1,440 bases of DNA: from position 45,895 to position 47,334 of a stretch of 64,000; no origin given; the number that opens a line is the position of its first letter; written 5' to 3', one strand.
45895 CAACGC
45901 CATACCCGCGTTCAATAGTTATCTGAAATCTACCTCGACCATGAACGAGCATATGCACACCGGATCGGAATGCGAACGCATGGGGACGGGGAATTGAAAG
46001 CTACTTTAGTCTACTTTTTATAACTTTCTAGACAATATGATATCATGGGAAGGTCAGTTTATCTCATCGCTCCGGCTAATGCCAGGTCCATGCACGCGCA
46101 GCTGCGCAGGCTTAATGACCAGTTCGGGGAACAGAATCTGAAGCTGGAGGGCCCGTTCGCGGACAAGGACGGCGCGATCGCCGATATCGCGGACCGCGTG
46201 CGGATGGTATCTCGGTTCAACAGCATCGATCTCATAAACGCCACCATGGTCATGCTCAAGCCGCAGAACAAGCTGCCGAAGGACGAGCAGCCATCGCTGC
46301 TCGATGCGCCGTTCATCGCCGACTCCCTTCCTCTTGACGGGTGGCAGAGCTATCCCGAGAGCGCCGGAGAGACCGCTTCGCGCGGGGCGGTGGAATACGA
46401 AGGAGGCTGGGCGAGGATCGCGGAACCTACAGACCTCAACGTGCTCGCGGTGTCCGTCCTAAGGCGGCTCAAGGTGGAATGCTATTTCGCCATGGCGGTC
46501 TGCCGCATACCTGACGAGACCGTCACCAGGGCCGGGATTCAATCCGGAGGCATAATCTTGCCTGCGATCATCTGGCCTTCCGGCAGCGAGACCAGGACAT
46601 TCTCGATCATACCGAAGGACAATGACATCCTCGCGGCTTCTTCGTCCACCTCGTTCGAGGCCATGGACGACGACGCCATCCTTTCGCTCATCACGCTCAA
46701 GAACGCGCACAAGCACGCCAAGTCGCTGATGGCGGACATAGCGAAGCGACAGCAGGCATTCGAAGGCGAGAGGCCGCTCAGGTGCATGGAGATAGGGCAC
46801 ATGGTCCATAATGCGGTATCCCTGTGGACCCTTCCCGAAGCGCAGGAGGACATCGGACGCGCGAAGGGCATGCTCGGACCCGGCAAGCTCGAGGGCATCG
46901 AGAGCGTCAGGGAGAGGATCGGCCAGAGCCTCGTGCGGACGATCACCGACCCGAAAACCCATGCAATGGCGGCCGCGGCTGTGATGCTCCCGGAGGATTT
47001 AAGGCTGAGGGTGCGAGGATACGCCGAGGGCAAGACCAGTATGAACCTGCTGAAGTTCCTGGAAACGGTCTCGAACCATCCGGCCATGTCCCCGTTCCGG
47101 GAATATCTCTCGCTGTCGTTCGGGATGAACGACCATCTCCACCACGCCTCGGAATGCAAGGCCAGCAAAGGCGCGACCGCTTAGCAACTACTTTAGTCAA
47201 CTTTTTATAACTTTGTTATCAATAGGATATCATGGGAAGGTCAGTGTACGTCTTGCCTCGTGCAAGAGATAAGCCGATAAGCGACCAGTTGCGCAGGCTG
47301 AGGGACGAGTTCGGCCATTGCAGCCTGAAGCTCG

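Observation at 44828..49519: Four tandem ~375-aa paralogs of unknown function, each with its own near-identical promoter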

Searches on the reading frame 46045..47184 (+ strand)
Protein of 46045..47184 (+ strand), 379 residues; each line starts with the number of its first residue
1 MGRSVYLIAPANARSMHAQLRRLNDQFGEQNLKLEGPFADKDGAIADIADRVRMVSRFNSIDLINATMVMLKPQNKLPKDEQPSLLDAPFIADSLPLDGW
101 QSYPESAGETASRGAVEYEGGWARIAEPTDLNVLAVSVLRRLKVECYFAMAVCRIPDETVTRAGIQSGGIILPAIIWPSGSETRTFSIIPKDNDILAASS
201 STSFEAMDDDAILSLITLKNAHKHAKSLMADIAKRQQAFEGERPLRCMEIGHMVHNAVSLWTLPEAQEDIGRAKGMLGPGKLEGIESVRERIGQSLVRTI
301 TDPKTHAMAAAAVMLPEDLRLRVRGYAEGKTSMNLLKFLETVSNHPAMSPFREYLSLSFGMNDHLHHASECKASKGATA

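Call 8: search_protein_families(library=pfam, proteins=[window:46045-47184:+], max_evalue=0.1)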
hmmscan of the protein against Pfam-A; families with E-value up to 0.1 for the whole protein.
window:46045-47184:+ (379 aa): 0 families

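Call 9: search_protein_families(library=ncbifam, proteins=[window:46045-47184:+], max_evalue=0.1)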
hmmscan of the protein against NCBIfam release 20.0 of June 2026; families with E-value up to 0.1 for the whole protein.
window:46045-47184:+ (379 aa): 0 families

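Call 34: predict_structure(alignment_id=A2)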
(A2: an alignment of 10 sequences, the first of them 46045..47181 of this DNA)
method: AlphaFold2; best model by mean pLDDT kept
length: 379 residues; sequences in the alignment: 10
mean_pLDDT: 85.5   pTM: 0.87
mean pLDDT of the five models: 85.5, 84.4, 84.3, 83.8, 80.8
residues with pLDDT >= 90: 190; 70-90: 149; 50-70: 24; < 50: 16
segments of 3 or more residues with pLDDT < 50: 158-167, 374-379
pLDDT, mean of each block of 10 residues (from residue 1): 85 81 81 89 96 94 94 90 93 81 92 92 94 97 94 67 46 88 84 79 90 95 93 87 92 95 91 77 77 88 89 90 82 74 83 90 87 46
secondary structure, 60 per line:
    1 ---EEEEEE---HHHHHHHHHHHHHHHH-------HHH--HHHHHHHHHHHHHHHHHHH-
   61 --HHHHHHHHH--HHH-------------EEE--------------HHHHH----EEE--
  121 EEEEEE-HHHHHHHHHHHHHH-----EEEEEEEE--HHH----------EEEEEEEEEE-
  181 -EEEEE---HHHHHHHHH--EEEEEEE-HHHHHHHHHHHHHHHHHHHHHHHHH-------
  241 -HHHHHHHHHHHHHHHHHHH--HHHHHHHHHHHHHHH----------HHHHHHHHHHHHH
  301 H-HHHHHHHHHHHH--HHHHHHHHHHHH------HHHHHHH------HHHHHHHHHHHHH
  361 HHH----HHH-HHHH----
elements in order: E4-9 H13-28 H41-59 H63-71 E90-92 H107-111 E116-118 E121-126 H128-141 E147-154 E170-179 E182-186 H190-198 E201-207 H209-233 H242-260 H263-277 H288-301 H303-314 H317-328 H335-341 H348-363 H372-375
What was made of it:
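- AlphaFold2 model with pLDDT 85.5 and pTM 0.87 (call 34).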

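Call 35: search_protein_representatives(alignment_id=A2)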
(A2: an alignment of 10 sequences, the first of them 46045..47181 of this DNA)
Query: 10 sequences, 376 profile positions. Proteins with E-value up to 0.001 (for the whole library): 86; up to 1e-10: 80; up to 1e-30: 68. The best 86 are listed.
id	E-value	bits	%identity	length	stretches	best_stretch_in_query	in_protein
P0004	9.6e-157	538.1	-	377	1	1-376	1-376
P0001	1.1e-150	518.1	-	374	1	1-376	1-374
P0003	1.9e-146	504.2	-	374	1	1-375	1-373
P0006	3.5e-146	503.4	-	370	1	1-376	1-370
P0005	1.3e-144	498.2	-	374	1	1-376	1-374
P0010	5.6e-137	473.1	-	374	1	1-375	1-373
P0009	2.0e-135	468.0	-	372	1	1-375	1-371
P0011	1.4e-121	422.5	-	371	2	1-317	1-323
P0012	3.5e-113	394.8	-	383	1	1-375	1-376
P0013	3.2e-111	388.3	-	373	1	1-376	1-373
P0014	2.5e-110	385.4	-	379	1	1-374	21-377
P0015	2.0e-104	366.0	-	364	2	1-318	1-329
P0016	9.1e-103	360.5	-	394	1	1-374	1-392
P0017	5.6e-98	344.7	-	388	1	1-373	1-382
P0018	2.4e-97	342.6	-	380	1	1-376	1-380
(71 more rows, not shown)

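Call 37: fold_search(model_id=the predicted structure, library=pdb)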
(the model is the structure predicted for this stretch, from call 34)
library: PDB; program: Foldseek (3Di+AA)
matches with E <= 10: 240; with E <= 0.001: 0
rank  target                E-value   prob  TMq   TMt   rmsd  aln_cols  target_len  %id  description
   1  3isr_C                7.4e-02  0.90  0.22  0.27  11.9       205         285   12  The Crystal Structure of a Putative Cysteine Protease from Cytophaga hutchinsonii to 1.9A (released 2009-09-08)
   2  3isr_A                1.1e-01  0.84  0.22  0.28  12.1       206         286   13  The Crystal Structure of a Putative Cysteine Protease from Cytophaga hutchinsonii to 1.9A (released 2009-09-08)
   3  7nib_A                1.4e-01  0.09  0.10  0.07  24.1       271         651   12  Wzc-K540M-4YE C1 (released 2021-08-25)
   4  7nhr_A                1.7e-01  0.09  0.11  0.07  23.1       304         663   10  Putative transmembrane protein Wzc K540M C1 (released 2021-08-25)
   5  3isr_B                2.1e-01  0.66  0.21  0.26  12.4       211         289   13  The Crystal Structure of a Putative Cysteine Protease from Cytophaga hutchinsonii to 1.9A (released 2009-09-08)
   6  9i2q_A                5.1e-01  0.06  0.10  0.07  23.4       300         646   10  Wzc-K540M-3YE MgADP C1 (released 2025-04-30)
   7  8gl3                  7.7e-01  0.16  0.14  0.25  16.6       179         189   13  De novo design of monomeric helical bundles for pH-controlled membrane lysis (released 2023-09-06)
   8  9k85_A                8.1e-01  0.21  0.15  0.24  15.9       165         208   11  Cryo-EM structure of designed zinc-induced filament Fiber-n6-Zn1-HEHE-46 (released 2025-10-29)
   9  3kd4_A                8.5e-01  0.51  0.20  0.15   9.8       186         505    9  CRYSTAL STRUCTURE OF A PUTATIVE PROTEASE (BDI_1141) FROM PARABACTEROIDES DISTASONIS ATCC 8503 AT 2.00 A RESOLUTION (released 2009-11-24)
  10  9a3v_A                1.0e+00  0.44  0.20  0.12   8.1       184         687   11  Predicted model of tissue transglutaminase 2 (TG2) in complex with plasma fibronectin type III modules 14 and 15 (FNII (released 2024-02-02)
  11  1w4t                  1.0e+00  0.23  0.16  0.21  13.4       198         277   11  X-ray crystallographic structure of Pseudomonas aeruginosa arylamine N-acetyltransferase (released 2005-08-03)
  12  8gs1_D                1.1e+00  0.05  0.12  0.13  18.6       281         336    8  Crystal structure of AziU2-U3 complex from Streptomyces sahachiroi NRRL2485 (released 2023-09-06)
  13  7drt_B                1.2e+00  0.03  0.10  0.08  22.8       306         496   10  Human Wntless in complex with Wnt3a (released 2021-07-14)
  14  1ggu_A                1.3e+00  0.33  0.21  0.13   7.2       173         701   11  HUMAN FACTOR XIII WITH CALCIUM BOUND IN THE ION SITE (released 1999-09-16)
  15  9ca3_A                1.3e+00  0.14  0.15  0.20  10.1       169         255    7  Crystal structure of MarE C280S in complex with cyanide bound heme and its native substrate, beta-methyl-L-tryptophan (released 2025-04-02)
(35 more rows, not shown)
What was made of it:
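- Closest known: Transglutaminase-like / papain-like fold superfamily. Same: Most of the best Foldseek hits are this fold (call 37).
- The Foldseek top hits are dominated by transglutaminase-fold proteins: 3isr (probability 0.90), FXIII, TG2, TG3, 3kd4 and NAT (call 37).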

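Call 40: search_protein_families(library=pfam, alignment_id=A3, max_evalue=5)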
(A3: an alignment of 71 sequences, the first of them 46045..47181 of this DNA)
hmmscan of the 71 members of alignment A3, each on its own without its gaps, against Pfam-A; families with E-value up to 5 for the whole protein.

A. member 1, window:46045-47181:+ (379 aa): 0 families

B. families by the number of members that match (of 71 scanned): 28 families (the first 25 are shown)
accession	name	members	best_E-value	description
PF19129.5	DUF5812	1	0.0029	Family of unknown function (DUF5812)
PF18571.6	VWA_3_C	1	0.0044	von Willebrand factor type A C-terminal domain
PF22029.2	PhyR_sigma2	1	0.0061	Sigma2 domain of PhyR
PF15566.12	Imm32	1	0.017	Immunity protein 32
PF20749.2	DUF6833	1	0.029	Domain of unknown function (DUF6833)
PF07540.16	NOC3p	1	0.034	Nucleolar complex-associated protein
PF05099.18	TerB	1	0.039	Tellurite resistance protein TerB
PF23145.1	Zf_2nd_IFT121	1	0.049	IFT121, second zinc finger domain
PF00502.25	Phycobilisome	1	0.052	Phycobilisome protein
PF20614.3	Mycovirus_RNAse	1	0.093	Homologues of viral RNAse III, found in viruses infecting fungi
PF12612.13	TFCD_C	1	0.1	Tubulin folding cofactor D C terminal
PF18321.7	3HCDH_RFF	1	0.12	3-hydroxybutyryl-CoA dehydrogenase reduced Rossmann-fold domain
PF17727.6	CtsR_C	1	0.13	CtsR C-terminal dimerization domain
PF16858.11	CNDH2_C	1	0.14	Condensin II complex subunit CAP-H2 or CNDH2, C-terminal wHTH domain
PF24729.2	Acb2_Tad1_hairpin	1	0.14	Acb2/Tad1, hairpin domain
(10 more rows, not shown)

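Call 41: search_solved_structures(query=A3, max_evalue=10, show_alignments=2)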
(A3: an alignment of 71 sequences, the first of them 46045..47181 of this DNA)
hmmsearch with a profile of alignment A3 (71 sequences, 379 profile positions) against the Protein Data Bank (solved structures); distinct sequences matched with E-value up to 10: 4.
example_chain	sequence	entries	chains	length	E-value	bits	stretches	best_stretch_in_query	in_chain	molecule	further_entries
7tal_A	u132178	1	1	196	0.07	15.4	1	258-344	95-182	D4_deltaDARP LOV2-DARPin fusion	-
2lvb_A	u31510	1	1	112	0.22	13.7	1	282-368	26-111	DE NOVO DESIGNED PFK fold PROTEIN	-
7tbq_A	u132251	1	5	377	0.3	13.3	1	258-344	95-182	D7 LOV2-DARPin fusion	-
2lnd_A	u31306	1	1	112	0.62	12.3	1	283-368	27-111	DE NOVO DESIGNED PROTEIN, PFK fold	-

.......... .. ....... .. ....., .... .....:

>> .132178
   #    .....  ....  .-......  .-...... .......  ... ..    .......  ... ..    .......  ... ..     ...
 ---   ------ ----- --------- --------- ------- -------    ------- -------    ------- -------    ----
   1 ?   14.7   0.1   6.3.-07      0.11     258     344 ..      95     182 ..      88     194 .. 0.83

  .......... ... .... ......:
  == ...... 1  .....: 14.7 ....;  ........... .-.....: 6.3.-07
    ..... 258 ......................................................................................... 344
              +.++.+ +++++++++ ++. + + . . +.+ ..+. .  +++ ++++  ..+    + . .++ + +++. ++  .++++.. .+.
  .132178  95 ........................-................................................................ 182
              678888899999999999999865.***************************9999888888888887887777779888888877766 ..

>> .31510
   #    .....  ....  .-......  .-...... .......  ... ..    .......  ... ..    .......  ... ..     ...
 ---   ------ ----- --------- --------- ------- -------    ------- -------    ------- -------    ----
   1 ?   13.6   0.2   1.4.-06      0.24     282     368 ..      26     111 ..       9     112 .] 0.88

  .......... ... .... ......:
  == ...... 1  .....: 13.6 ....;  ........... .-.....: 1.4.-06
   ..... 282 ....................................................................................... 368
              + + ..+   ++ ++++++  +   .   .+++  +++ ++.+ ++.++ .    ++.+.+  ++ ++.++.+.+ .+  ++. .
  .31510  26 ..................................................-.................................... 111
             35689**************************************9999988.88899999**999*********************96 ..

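Call 45: find_related_loci(query=A2, collection=genome_contigs, flank=8000)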
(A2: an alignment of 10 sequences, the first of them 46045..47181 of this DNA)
Query A2 (379 aa) in genome_contigs; peptide patterns used: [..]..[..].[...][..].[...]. (x = any residue, [..] = any of these).
95 stretches matched a pattern; 6 encode a relative of the query (tblastn E <= 1e-3); 5 distinct loci.
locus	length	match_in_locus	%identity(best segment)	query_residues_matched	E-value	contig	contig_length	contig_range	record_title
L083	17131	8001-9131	54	1-379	4e-133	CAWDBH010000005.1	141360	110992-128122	MAG: uncultured Candidatus Micrarchaeota archaeon isolate MFD01689.bin.2.62 genome assembly, contig: contig_25461, whole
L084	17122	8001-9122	39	1-375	1e-77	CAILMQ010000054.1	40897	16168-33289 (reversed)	uncultured Candidatus Micrarchaeota archaeon isolate AlinenSediments_bin-0946 genome assembly, contig: bin-0946:54/68, w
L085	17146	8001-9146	27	1-376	7e-34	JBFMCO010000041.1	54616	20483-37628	MAG: Candidatus Micrarchaeota archaeon isolate MAG195 MAG195_41, whole genome shotgun sequence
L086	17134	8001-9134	29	1-371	3e-32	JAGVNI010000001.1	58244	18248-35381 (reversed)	MAG: archaeon isolate DeMMO3_13 c_000000010945, whole genome shotgun sequence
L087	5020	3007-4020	29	19-371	6e-27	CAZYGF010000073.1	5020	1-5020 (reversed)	MAG TPA_asm: Candidatus Micrarchaeota archaeon isolate binchicken_co91_498 genome assembly, contig: NODE_25657_length_50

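Call 56: fold_search(model_id=the predicted structure, library=viral)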
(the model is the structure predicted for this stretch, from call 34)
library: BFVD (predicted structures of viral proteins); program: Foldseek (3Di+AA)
matches with E <= 10: 230; with E <= 0.001: 0
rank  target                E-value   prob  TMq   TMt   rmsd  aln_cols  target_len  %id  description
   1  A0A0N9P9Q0            2.7e-02  0.21  0.11  0.13  18.6       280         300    8  (no name in the UniProt tables at hand)
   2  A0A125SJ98            6.5e-02  0.15  0.12  0.09  18.0       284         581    8  (no name in the UniProt tables at hand)
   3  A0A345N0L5            1.8e-01  0.09  0.14  0.13  25.9       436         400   11  (no name in the UniProt tables at hand)
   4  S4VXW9                3.9e-01  0.10  0.12  0.11  17.7       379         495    9  Uncharacterized protein [Pandoravirus salinus]
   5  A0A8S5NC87            4.7e-01  0.25  0.14  0.24  12.4       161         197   12  Uncharacterized protein [Siphoviridae sp. ctwWa4]
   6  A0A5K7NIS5            4.9e-01  0.30  0.20  0.26  10.9       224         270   10  (no name in the UniProt tables at hand)
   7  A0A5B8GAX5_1          6.2e-01  0.04  0.12  0.05  26.4       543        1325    8  Polyprotein [Rhizoctonia solani endornavirus 5]
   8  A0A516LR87            6.8e-01  0.03  0.08  0.05  24.0       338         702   10  (no name in the UniProt tables at hand)
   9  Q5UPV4                7.5e-01  0.75  0.13  0.24   2.7        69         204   17  Uncharacterized acetyltransferase L280 [Acanthamoeba polyphaga mimivirus]
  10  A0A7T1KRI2            7.8e-01  0.06  0.09  0.08  23.1       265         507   12  (no name in the UniProt tables at hand)
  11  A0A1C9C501            8.6e-01  0.04  0.10  0.06  24.3       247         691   13  Uncharacterized protein [Heterosigma akashiwo virus 01]
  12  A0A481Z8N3            9.9e-01  0.03  0.11  0.10  22.9       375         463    8  von willebrand factor type A domain protein [Pithovirus LCPAC304]
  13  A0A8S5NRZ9            1.1e+00  0.35  0.13  0.19   4.3        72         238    8  Papain fold toxin 1, glutamine deamidase [Siphoviridae sp. ctSWe10]
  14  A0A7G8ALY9            1.2e+00  0.07  0.15  0.18  18.2       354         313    9  (no name in the UniProt tables at hand)
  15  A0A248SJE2            1.3e+00  0.02  0.11  0.11  23.1       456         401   11  (no name in the UniProt tables at hand)
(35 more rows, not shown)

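Call 57: search_protein_families(library=padloc, proteins=[window:46045-47184:+], max_evalue=0.1)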
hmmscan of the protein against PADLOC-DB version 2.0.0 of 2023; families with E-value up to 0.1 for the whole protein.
window:46045-47184:+ (379 aa): 0 families

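Call 58: search_protein_families(library=phrogs, proteins=[window:46045-47184:+], max_evalue=0.1)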
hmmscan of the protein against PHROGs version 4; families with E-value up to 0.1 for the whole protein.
window:46045-47184:+ (379 aa): 0 families

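Call 91: search_protein_families(library=pfam, proteins=[L085:7463-7918:-, L085:9148-9894:-, L085:9884-11272:-, L085:6492-7349:-, L086:7411-7938:-, L086:9230-9904:-, L086:9920-11308:-, L086:6651-7343:-, L084:7435-7857:-, L084:6460-7362:+], max_evalue=0.0001)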
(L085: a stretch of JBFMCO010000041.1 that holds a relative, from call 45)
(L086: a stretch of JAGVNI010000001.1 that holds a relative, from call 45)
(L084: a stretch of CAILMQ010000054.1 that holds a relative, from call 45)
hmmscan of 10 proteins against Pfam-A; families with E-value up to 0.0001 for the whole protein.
L085:7463-7918:- (151 aa): 0 families

L085:9148-9894:- (248 aa): 1 family
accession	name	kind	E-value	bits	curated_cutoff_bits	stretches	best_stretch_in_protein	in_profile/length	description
PF01813.22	ATP-synt_D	-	6.3e-57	193.1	25.7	1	45-239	1-196/196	ATP synthase subunit D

L085:9884-11272:- (462 aa): 3 families
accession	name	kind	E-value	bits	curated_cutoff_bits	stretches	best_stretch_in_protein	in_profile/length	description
PF00006.31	ATP-synt_ab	-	1.8e-79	266.7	29.5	1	133-351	1-213/213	ATP synthase alpha/beta family, nucleotide-binding domain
PF22919.1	ATP-synt_VA_C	-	1.8e-34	118.2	24.7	1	357-455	2-100/101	C-terminal domain of V and A type ATP synthase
PF02874.29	ATP-synt_ab_N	-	2.8e-14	53.8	20.9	1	10-76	1-69/69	ATP synthase alpha/beta family, beta-barrel domain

L085:6492-7349:- (285 aa): 1 family
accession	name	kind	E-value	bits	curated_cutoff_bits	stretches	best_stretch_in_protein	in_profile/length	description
PF04402.19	SIMPL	-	1.8e-47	162.7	25.2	1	68-282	1-205/205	Protein of unknown function (DUF541)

L086:7411-7938:- (175 aa): 0 families

L086:9230-9904:- (224 aa): 1 family
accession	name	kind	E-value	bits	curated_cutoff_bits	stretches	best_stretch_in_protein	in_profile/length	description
PF01813.22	ATP-synt_D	-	3.1e-56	190.8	25.7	1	16-210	1-196/196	ATP synthase subunit D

L086:9920-11308:- (462 aa): 3 families
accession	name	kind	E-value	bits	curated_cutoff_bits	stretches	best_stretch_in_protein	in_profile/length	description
PF00006.31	ATP-synt_ab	-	7.9e-81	271.2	29.5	1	133-351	1-213/213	ATP synthase alpha/beta family, nucleotide-binding domain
PF22919.1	ATP-synt_VA_C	-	1.9e-33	115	24.7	1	357-455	2-100/101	C-terminal domain of V and A type ATP synthase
PF02874.29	ATP-synt_ab_N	-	3.2e-13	50.4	20.9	1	10-76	1-69/69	ATP synthase alpha/beta family, beta-barrel domain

L086:6651-7343:- (230 aa): 0 families

L084:7435-7857:- (140 aa): 0 families

L084:6460-7362:+ (300 aa): 1 family
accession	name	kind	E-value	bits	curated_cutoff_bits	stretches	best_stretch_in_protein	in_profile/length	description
PF01875.22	Memo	-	3e-54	184.5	27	1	41-292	2-266/269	Memo-like protein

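Call 95: find_related_loci(query=A8, collection=genome_contigs, flank=6000)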
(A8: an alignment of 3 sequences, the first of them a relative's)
Query A8 (346 aa) in genome_contigs; peptide patterns used: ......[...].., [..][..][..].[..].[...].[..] (x = any residue, [..] = any of these).
44 stretches matched a pattern, but none encodes a relative of the query by tblastn (E <= 1e-3).

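Call 96: find_related_loci(query=A2, collection=viral_contigs, flank=5000)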
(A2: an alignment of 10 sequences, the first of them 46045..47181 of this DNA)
Query A2 (379 aa) in viral_contigs; peptide patterns used: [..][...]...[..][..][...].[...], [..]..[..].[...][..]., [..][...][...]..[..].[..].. (x = any residue, [..] = any of these).
153 stretches matched a pattern, but none encodes a relative of the query by tblastn (E <= 1e-3).
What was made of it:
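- On Known anti-phage defence systems (PADLOC) and phage protein families (PHROGs): No relatives in IMG/VR contigs (call 96).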
